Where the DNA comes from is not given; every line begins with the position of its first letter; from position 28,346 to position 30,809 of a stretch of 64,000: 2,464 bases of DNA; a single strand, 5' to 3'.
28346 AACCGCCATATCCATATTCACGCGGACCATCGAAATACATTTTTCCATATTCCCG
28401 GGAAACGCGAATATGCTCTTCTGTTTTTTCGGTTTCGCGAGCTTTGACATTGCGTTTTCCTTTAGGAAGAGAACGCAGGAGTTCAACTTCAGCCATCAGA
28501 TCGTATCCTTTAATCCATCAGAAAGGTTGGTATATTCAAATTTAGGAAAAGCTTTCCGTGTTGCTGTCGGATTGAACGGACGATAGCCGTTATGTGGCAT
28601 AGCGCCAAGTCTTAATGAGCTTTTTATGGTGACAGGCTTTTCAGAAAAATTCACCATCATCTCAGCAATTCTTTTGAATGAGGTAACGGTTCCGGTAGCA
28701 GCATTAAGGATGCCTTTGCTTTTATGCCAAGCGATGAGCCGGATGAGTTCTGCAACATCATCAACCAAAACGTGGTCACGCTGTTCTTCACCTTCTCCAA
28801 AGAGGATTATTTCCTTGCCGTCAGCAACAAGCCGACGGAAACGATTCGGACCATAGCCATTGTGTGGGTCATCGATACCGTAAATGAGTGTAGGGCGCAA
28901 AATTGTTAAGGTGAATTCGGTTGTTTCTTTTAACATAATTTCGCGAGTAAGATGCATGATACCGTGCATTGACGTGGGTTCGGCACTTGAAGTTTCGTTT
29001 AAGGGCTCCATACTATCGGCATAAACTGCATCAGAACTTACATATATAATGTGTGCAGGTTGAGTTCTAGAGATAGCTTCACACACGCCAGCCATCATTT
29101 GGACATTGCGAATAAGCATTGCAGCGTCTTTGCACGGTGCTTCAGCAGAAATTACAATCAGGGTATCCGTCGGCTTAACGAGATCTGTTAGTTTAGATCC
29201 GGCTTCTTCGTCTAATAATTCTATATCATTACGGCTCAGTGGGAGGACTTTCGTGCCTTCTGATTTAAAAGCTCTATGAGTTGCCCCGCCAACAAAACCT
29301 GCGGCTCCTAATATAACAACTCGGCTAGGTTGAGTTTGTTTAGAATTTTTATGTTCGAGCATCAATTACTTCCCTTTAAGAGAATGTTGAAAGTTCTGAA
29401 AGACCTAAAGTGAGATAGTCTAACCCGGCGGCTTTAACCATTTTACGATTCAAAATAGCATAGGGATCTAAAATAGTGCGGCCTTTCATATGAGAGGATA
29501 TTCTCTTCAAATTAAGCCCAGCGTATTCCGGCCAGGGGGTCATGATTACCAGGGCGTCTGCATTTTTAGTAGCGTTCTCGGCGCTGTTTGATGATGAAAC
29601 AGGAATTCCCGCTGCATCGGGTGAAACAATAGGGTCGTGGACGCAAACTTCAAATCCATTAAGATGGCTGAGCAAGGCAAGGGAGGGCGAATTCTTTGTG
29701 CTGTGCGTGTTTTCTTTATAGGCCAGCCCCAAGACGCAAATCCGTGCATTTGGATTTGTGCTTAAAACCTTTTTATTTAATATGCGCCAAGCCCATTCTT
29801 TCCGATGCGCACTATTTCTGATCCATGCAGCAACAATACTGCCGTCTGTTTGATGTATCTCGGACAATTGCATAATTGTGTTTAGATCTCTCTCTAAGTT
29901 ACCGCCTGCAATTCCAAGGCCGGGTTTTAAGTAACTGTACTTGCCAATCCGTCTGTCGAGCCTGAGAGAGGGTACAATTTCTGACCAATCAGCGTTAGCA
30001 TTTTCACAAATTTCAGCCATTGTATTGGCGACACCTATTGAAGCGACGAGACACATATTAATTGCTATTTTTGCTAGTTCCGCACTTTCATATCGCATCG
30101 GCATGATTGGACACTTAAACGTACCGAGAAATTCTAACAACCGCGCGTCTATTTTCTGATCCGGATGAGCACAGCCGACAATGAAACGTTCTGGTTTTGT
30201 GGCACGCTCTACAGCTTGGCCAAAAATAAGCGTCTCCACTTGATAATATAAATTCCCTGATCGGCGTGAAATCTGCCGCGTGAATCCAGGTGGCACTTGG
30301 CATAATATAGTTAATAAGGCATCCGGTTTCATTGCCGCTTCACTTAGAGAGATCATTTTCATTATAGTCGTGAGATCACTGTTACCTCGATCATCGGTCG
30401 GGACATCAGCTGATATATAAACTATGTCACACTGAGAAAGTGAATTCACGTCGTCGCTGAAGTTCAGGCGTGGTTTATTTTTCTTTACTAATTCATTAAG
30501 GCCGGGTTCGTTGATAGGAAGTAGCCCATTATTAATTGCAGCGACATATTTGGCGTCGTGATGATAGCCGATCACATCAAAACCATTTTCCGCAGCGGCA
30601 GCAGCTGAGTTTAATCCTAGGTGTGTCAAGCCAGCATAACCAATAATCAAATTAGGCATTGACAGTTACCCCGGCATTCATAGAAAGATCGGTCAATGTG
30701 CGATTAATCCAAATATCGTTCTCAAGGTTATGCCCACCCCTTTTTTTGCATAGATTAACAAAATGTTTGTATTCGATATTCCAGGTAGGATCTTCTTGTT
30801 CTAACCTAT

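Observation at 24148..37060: Self-sufficient modified-heptose module with its own transaldolase and split transketolase, next to the phosphoramidate genes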

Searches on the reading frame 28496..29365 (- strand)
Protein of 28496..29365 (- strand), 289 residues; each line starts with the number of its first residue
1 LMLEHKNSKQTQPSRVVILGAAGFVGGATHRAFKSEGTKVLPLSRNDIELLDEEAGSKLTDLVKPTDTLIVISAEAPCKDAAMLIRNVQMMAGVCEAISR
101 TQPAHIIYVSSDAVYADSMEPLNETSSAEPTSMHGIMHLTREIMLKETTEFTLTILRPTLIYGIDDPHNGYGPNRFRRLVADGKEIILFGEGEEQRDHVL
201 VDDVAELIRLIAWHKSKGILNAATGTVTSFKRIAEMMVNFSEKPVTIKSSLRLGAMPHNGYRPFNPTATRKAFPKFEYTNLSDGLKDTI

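Call 4: search_protein_families(library=pfam, proteins=[window:28496-29365:-])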
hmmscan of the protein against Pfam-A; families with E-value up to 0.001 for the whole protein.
window:28496-29365:- (289 aa): 3 families
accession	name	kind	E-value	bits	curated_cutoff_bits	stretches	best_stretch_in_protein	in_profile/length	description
PF01370.27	Epimerase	-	4.6e-26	92.1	20.9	1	16-221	1-238/240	NAD dependent epimerase/dehydratase family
PF04321.23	RmlD_sub_bind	-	1.7e-11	44.1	27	1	15-244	2-234/287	RmlD substrate binding domain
PF16363.11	GDP_Man_Dehyd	-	3.1e-07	30.6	27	1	88-240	106-265/332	GDP-mannose 4,6 dehydratase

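Call 6: search_protein_families(library=ncbifam, proteins=[window:28496-29365:-], max_evalue=0.00001)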
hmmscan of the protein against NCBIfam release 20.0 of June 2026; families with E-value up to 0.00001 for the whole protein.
window:28496-29365:- (289 aa): 6 families
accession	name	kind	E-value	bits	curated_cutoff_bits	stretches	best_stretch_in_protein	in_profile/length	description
TIGR02197.1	heptose_epim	equivalog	3.1e-14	52.9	274.6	1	79-285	83-306/316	ADP-glyceromanno-heptose 6-epimerase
NF047922.1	GDPFucSynFcl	equivalog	7.8e-11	42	500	1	14-239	3-251/308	GDP-L-fucose synthase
TIGR01214.1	rmlD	equivalog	3.5e-10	39.5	224.05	1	15-275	1-257/285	dTDP-4-dehydrorhamnose reductase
TIGR01179.1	galE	equivalog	1.3e-09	37.3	262.3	0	86-157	96-172/332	UDP-glucose 4-epimerase GalE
NF008360.0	PRK11150.1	equivalog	2.3e-07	30.3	452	1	106-243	111-256/310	ADP-glyceromanno-heptose 6-epimerase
TIGR01181.1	dTDP_gluc_dehyt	equivalog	3.3e-06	26.4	365.1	1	84-241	97-261/321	dTDP-glucose 4,6-dehydratase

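Call 91: search_solved_structures(query=window:28496-29365:-, show_alignments=1, max_evalue=0.001)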
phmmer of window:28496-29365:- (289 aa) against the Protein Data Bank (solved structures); distinct sequences matched with E-value up to 0.001: 16.
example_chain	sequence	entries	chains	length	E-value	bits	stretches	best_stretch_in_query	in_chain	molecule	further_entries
4zrm_A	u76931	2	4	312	3.4e-10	43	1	69-238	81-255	UDP-glucose 4-epimerase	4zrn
6dnt_A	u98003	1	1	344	3.3e-09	39.8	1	97-249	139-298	NAD-dependent epimerase/dehydratase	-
6kv9_A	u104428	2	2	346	5.5e-09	39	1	87-255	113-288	MoeE5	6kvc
7ys8_A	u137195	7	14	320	1.5e-08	37.6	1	81-233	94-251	UDP-glucose 4-epimerase | UDP-glucose 4-epimerase along with EC 5.1.3.2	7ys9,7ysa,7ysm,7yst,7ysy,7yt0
6wjb_A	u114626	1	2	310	2.3e-08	37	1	40-259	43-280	NAD-dependent epimerase/dehydratase family protein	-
4ej0_A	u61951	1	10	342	2.4e-08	37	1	83-258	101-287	ADP-L-glycero-D-manno-heptose-6-epimerase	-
6wj9_A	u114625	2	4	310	1.5e-07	34.3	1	40-259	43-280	NAD-dependent epimerase/dehydratase family protein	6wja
3m2p_A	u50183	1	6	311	4.2e-07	32.9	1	15-239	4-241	UDP-N-acetylglucosamine 4-epimerase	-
3sxp_A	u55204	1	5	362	5.1e-06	29.3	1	85-237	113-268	ADP-L-glycero-D-mannoheptose-6-epimerase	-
5u4q_A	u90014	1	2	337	5.1e-06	29.3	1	82-208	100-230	dTDP-glucose 4,6-dehydratase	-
8rdg_A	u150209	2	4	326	1.2e-05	28.1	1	85-212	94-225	SDR family NAD(P)-dependent oxidoreductase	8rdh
6zl6_A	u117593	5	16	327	2e-05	27.4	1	84-246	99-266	Epimerase domain-containing protein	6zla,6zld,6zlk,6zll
8rdi_A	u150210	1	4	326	3.2e-05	26.7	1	85-212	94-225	SDR family NAD(P)-dependent oxidoreductase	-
6zlj_A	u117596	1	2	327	5.2e-05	26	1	84-246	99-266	Epimerase domain-containing protein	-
3ehe_A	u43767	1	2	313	0.00012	24.8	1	16-237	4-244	UDP-glucose 4-epimerase (GalE-1)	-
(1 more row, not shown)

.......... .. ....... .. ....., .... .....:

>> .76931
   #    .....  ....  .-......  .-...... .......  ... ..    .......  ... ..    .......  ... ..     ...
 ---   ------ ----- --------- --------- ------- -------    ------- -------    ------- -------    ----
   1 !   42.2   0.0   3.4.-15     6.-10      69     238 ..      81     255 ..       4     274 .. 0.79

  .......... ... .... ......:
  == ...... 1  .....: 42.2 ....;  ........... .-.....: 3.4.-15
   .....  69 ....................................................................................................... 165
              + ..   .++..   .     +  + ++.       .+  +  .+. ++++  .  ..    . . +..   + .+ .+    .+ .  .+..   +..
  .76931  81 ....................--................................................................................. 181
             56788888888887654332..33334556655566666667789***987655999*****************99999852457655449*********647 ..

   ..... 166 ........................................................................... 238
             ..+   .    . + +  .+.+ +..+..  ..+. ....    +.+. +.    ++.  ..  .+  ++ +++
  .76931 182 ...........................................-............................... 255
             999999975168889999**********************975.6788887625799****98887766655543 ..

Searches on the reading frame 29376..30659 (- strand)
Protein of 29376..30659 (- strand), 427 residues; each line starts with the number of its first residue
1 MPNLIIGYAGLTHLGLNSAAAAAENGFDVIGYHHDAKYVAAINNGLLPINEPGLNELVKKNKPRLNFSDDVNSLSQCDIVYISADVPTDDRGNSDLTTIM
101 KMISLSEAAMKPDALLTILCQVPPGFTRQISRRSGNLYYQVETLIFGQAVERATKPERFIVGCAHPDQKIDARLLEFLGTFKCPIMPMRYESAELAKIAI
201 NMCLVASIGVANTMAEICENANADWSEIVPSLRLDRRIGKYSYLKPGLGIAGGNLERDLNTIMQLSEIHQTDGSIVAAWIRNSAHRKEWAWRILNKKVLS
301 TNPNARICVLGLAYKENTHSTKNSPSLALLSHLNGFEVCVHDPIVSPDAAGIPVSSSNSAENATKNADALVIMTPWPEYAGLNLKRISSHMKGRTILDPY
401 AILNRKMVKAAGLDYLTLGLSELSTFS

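Call 4: search_protein_families(library=pfam, proteins=[window:29376-30659:-])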
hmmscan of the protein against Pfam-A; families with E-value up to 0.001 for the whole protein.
window:29376-30659:- (427 aa): 3 families
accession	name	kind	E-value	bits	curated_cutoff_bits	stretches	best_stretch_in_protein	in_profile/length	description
PF03720.21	UDPG_MGDP_dh_C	-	8.5e-22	77.9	30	1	309-404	2-102/103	UDP-glucose/GDP-mannose dehydrogenase family, UDP binding domain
PF03721.20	UDPG_MGDP_dh_N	-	6.1e-20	72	27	1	8-169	5-181/187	UDP-glucose/GDP-mannose dehydrogenase family, NAD binding domain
PF00984.24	UDPG_MGDP_dh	-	9.1e-17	61.4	25.4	1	191-280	1-89/94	UDP-glucose/GDP-mannose dehydrogenase family, central domain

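Call 6: search_protein_families(library=ncbifam, proteins=[window:29376-30659:-], max_evalue=0.00001)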
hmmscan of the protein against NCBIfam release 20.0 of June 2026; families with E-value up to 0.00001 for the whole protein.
window:29376-30659:- (427 aa): 6 families
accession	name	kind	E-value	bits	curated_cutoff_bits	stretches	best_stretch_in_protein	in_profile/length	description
TIGR03026.1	NDP-sugDHase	subfamily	3.4e-64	217.1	189.8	1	9-398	6-410/413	nucleotide sugar dehydrogenase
NF047673.2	TeichurnBiosyTuaD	equivalog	6.7e-52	177.1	700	1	9-421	7-432/439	UDP-glucose 6-dehydrogenase TuaD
NF041297.1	UDPGDh_AglM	equivalog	2.2e-39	135.6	670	1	10-406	7-420/429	UDP-glucose 6-dehydrogenase AglM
NF040825.1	UDPMaNacDH_Arch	equivalog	5.6e-29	101.2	750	1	6-405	3-403/418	UDP-N-acetyl-D-mannosamine dehydrogenase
NF008286.0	PRK11064.1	equivalog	4.8e-17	61.6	459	1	6-389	6-409/420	UDP-N-acetyl-D-mannosamine dehydrogenase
NF011631.0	PRK15057.1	equivalog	7e-14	51.7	757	1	8-348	5-342/388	UDP-glucose 6-dehydrogenase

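Call 35: search_solved_structures(query=window:29376-30659:-, show_alignments=3)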
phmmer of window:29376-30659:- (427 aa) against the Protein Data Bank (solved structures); distinct sequences matched with E-value up to 0.001: 30.
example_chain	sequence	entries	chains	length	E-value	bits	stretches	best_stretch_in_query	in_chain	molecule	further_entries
4a7p_A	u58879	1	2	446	2.5e-37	131.9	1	6-419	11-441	UDP-GLUCOSE DEHYDROGENASE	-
3gg2_A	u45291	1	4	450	1.7e-31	112.7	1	4-399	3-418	Sugar dehydrogenase, UDP-glucose/GDP-mannose dehydrogenase family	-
3vtf_A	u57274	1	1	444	8.1e-31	110.5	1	8-385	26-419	UDP-glucose 6-dehydrogenase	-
2y0e_A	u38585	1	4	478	2.2e-30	109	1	9-419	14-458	UDP-GLUCOSE DEHYDROGENASE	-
2y0c_A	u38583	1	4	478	4.7e-30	108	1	10-419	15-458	UDP-GLUCOSE DEHYDROGENASE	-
2y0d_A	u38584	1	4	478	4.9e-30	107.9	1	10-419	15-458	UDP-GLUCOSE DEHYDROGENASE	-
2o3j_A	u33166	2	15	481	1.3e-26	96.6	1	38-421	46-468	UDP-glucose 6-dehydrogenase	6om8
4r16_A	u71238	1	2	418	1e-24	90.4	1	6-404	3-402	418aa long hypothetical UDP-N-acetyl-D-mannosaminuronic acid dehydrogenase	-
6c58_A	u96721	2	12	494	3.5e-23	85.3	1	39-387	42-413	UDP-glucose 6-dehydrogenase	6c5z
4edf_A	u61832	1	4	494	3.7e-23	85.2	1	39-387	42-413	UDP-glucose 6-dehydrogenase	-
5tjh_A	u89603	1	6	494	6.8e-23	84.4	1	39-387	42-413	UDP-glucose 6-dehydrogenase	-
5w4x_A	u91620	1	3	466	7.8e-23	84.2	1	39-387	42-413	UDP-glucose 6-dehydrogenase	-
2q3e_A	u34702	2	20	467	7.9e-23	84.2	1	39-387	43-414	UDP-glucose 6-dehydrogenase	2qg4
3itk_A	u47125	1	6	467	8.5e-23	84.1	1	39-387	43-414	UDP-glucose 6-dehydrogenase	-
3tdk_A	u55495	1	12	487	8.5e-23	84.1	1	39-387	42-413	UDP-glucose 6-dehydrogenase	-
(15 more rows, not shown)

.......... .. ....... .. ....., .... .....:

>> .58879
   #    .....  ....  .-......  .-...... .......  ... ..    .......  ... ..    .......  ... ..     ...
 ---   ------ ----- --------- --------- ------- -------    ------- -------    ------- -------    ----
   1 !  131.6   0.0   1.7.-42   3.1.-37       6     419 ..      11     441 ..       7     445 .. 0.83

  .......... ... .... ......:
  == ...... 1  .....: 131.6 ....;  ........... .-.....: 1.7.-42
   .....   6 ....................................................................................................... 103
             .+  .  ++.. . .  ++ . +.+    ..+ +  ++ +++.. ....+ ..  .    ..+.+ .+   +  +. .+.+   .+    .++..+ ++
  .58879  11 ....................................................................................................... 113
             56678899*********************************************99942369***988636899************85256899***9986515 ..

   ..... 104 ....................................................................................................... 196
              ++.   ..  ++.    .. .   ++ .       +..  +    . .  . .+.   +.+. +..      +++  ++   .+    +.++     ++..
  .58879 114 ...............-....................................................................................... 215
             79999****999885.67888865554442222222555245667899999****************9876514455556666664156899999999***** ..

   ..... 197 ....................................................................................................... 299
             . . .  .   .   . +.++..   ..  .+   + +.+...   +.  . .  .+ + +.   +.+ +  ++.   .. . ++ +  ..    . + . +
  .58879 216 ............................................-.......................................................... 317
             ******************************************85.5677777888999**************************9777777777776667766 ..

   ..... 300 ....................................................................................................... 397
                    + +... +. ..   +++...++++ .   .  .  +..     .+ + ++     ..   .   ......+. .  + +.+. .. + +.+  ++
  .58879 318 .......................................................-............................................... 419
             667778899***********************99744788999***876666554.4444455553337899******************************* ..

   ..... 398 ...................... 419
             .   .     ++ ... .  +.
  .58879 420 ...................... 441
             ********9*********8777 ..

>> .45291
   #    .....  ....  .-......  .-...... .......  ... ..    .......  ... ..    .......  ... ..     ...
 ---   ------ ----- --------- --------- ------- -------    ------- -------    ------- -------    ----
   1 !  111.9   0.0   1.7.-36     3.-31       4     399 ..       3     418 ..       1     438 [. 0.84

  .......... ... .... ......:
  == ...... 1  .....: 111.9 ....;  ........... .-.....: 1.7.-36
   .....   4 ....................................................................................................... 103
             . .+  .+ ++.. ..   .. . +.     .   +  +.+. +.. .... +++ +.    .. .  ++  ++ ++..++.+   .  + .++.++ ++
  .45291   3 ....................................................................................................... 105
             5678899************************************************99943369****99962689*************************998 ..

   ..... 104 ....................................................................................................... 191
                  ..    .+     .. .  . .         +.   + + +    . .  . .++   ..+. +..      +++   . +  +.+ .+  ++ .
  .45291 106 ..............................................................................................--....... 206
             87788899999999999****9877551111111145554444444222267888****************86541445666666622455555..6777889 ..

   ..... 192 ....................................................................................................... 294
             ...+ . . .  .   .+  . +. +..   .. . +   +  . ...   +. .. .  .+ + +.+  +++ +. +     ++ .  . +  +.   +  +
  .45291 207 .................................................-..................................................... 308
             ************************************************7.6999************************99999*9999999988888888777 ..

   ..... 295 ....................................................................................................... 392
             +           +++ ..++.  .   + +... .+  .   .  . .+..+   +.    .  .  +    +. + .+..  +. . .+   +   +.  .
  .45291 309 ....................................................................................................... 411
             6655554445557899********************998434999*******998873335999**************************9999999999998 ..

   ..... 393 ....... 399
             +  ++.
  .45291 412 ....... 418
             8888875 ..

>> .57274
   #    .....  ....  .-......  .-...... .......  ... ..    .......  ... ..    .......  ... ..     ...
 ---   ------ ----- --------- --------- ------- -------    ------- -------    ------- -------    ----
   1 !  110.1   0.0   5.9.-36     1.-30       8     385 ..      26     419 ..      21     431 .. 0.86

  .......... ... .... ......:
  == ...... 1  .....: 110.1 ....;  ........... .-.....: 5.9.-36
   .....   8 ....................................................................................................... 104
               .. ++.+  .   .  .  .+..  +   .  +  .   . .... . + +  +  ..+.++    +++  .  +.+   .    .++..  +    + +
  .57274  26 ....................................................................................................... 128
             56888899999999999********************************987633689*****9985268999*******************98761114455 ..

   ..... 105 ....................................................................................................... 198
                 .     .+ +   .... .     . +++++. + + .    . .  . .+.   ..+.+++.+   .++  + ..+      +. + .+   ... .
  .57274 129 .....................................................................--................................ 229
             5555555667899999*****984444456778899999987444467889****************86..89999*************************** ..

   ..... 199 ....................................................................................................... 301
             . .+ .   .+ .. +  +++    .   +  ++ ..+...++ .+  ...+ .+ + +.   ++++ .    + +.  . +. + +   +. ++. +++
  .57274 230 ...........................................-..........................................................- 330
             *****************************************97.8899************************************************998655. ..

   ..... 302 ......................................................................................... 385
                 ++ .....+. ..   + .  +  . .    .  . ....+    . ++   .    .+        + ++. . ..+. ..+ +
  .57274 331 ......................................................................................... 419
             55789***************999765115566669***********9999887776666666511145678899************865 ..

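Call 76: search_protein_representatives(protein=window:29376-30659:-)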
Query: 427 residues. Proteins with E-value up to 0.001 (for the whole library): 14125; up to 1e-10: 6339; up to 1e-30: 1156. The best 150 are listed.
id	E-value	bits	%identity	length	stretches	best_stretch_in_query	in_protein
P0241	9.4e-152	522.0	56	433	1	5-420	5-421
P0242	3.9e-139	480.5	52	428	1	1-420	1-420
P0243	4.8e-139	480.1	53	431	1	5-421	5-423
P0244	1.9e-124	432.1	48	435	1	4-419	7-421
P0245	2.9e-123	428.2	47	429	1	3-421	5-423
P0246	1.1e-121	423.0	50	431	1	6-420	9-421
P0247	8.8e-115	400.2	48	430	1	5-421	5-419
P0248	2.8e-114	398.6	46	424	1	5-421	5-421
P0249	5.1e-114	397.7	48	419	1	6-419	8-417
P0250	1.3e-113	396.4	47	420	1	4-407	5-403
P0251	1.8e-113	395.9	45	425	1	3-419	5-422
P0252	6.4e-113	394.1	47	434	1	5-420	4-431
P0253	4.0e-111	388.2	45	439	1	2-421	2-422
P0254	1.3e-110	386.6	46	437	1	6-420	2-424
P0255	1.3e-110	386.5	45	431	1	6-422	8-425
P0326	2.9e-84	299.7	44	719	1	7-404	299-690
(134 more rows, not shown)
